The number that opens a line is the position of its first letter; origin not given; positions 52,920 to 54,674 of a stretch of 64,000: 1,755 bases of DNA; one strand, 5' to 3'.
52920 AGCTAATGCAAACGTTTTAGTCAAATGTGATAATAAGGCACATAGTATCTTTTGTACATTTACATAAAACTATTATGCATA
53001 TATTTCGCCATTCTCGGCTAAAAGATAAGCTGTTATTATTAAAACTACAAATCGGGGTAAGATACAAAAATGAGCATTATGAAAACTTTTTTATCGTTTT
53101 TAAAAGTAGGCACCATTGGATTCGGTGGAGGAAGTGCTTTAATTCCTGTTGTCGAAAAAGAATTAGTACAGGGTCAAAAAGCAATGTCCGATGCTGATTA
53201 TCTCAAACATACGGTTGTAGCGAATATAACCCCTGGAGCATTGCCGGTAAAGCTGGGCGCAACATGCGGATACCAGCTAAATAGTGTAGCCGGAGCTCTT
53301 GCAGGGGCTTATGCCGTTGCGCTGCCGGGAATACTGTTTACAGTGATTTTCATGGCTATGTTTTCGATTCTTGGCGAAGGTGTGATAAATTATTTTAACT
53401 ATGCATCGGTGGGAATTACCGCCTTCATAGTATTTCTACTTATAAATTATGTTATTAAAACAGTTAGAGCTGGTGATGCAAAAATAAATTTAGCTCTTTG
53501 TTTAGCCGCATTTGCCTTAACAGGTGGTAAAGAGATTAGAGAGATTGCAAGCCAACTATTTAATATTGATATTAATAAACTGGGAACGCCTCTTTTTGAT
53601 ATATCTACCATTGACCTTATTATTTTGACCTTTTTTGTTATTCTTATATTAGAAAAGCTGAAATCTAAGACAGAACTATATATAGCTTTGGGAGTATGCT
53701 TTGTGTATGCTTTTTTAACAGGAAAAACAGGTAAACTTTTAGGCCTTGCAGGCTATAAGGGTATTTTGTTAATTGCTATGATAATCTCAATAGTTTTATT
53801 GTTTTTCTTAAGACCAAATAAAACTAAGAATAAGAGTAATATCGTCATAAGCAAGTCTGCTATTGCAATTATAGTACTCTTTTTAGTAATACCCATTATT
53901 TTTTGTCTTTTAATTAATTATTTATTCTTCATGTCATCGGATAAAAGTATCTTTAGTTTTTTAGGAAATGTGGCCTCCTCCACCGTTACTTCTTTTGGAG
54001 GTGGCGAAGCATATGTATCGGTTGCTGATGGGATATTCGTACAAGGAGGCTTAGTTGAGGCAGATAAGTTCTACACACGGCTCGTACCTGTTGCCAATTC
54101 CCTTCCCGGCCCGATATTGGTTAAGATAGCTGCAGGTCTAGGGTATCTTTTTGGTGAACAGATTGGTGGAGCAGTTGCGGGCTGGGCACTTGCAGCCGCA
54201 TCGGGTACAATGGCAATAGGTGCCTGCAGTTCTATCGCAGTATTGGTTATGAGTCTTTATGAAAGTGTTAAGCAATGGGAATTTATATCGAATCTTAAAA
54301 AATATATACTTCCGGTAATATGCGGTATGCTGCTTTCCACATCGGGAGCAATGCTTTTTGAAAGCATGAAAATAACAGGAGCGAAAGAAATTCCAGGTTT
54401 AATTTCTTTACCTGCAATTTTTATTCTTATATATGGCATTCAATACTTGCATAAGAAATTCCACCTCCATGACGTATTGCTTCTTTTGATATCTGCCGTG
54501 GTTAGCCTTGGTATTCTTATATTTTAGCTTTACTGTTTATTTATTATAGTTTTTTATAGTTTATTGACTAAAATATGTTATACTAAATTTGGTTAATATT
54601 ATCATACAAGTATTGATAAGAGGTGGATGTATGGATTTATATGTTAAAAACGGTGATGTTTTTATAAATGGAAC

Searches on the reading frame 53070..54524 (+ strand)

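Call 93: search_protein_families(library=pfam, proteins=[window:53070-54524:+], max_evalue=0.00001)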
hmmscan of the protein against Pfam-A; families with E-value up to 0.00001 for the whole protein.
window:53070-54524:+ (485 aa): 1 family
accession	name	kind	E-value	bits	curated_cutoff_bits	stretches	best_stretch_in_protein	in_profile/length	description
PF02417.20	Chromate_transp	-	9.9e-34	117.2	28.6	2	5-151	2-147/166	Chromate transporter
